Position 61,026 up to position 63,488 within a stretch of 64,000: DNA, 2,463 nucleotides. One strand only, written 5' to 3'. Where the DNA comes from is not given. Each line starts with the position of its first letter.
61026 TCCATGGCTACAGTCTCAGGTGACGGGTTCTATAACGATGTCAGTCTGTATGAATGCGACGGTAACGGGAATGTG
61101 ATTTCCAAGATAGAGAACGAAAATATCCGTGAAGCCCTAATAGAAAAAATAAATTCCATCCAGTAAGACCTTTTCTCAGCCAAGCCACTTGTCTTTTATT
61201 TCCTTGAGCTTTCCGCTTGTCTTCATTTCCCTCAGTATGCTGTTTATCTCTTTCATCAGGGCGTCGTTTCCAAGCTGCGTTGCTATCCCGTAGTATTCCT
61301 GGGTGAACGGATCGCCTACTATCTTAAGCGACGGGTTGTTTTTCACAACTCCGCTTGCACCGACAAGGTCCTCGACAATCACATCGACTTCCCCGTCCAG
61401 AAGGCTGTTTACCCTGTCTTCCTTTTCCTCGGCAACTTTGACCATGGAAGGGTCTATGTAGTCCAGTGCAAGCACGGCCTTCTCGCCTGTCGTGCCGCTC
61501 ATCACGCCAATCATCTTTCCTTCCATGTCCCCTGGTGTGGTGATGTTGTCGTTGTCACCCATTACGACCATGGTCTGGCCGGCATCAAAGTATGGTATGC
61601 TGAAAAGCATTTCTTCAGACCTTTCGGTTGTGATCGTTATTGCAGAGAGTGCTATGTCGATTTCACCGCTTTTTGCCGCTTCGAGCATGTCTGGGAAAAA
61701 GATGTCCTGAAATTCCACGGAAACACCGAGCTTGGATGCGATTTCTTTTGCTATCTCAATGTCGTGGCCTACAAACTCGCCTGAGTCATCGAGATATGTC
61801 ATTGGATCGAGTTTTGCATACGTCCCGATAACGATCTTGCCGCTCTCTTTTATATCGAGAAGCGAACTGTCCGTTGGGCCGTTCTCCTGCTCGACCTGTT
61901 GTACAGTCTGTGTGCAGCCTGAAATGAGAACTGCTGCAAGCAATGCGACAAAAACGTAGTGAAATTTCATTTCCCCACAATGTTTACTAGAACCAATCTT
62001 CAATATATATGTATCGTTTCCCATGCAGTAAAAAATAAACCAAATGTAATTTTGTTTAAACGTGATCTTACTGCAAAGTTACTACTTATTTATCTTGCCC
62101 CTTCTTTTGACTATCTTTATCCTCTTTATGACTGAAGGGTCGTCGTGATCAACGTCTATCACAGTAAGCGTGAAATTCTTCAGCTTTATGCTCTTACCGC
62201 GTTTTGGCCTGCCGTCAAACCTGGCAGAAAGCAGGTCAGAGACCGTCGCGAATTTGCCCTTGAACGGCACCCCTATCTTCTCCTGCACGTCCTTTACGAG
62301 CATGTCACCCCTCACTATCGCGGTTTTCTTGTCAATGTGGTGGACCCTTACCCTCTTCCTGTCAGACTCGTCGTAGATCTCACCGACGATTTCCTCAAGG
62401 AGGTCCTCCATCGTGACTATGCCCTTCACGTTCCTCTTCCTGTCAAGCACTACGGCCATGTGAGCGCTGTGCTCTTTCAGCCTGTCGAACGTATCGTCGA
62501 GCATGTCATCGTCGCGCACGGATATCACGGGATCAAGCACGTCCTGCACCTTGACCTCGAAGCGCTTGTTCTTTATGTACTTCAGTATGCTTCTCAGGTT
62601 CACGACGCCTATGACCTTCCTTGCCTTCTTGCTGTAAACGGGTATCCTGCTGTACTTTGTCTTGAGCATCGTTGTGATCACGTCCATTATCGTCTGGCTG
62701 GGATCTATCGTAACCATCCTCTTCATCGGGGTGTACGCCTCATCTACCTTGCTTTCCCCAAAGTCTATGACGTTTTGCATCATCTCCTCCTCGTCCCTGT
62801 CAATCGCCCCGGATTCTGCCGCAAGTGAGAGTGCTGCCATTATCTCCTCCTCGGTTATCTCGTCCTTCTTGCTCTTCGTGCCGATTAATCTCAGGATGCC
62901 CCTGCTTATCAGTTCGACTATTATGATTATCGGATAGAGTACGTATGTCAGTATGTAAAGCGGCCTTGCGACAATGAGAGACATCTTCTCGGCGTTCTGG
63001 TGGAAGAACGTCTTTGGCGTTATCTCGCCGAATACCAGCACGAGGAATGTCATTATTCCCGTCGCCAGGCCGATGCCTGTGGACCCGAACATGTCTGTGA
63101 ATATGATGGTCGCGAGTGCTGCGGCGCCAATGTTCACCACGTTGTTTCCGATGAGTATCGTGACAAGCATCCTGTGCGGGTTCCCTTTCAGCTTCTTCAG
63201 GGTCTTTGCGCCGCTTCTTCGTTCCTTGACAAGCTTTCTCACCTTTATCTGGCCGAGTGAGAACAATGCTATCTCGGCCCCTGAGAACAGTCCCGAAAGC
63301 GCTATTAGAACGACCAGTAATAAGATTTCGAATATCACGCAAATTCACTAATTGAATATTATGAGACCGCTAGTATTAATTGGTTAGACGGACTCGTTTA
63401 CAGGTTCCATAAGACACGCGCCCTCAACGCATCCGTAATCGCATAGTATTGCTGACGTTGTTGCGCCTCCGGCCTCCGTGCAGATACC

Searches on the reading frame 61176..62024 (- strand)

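Call 7: search_protein_families(library=pfam, proteins=[window:61176-62024:-], max_evalue=0.001)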
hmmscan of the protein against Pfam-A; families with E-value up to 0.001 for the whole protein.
window:61176-62024:- (282 aa): 3 families
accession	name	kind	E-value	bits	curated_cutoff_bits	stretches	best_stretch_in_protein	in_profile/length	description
PF00497.25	SBP_bac_3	-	7.6e-37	126.5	26.4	1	64-282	1-131/132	Bacterial extracellular solute-binding proteins, family 3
PF09084.16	NMT1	-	5e-06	27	20.5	1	112-217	33-145/216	NMT1/THI5 like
PF10613.14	Lig_chan-Glu_bd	-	5e-05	23.8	30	0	114-154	71-111/115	Ligated ion channel L-glutamate- and glycine-binding site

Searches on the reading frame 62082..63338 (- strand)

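Call 7: search_protein_families(library=pfam, proteins=[window:62082-63338:-], max_evalue=0.001)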
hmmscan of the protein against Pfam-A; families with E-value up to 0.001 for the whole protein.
window:62082-63338:- (418 aa): 3 families
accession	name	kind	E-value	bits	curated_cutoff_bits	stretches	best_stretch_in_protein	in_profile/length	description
PF01595.25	CNNM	-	1.8e-60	204.1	28.4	1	6-183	1-181/181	Cyclin M transmembrane N-terminal domain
PF00571.33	CBS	-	3.5e-19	69.3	24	2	205-256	6-56/57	CBS domain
PF03471.22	CorC_HlyC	-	1.9e-09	37.8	27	1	335-411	3-79/81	Transporter associated domain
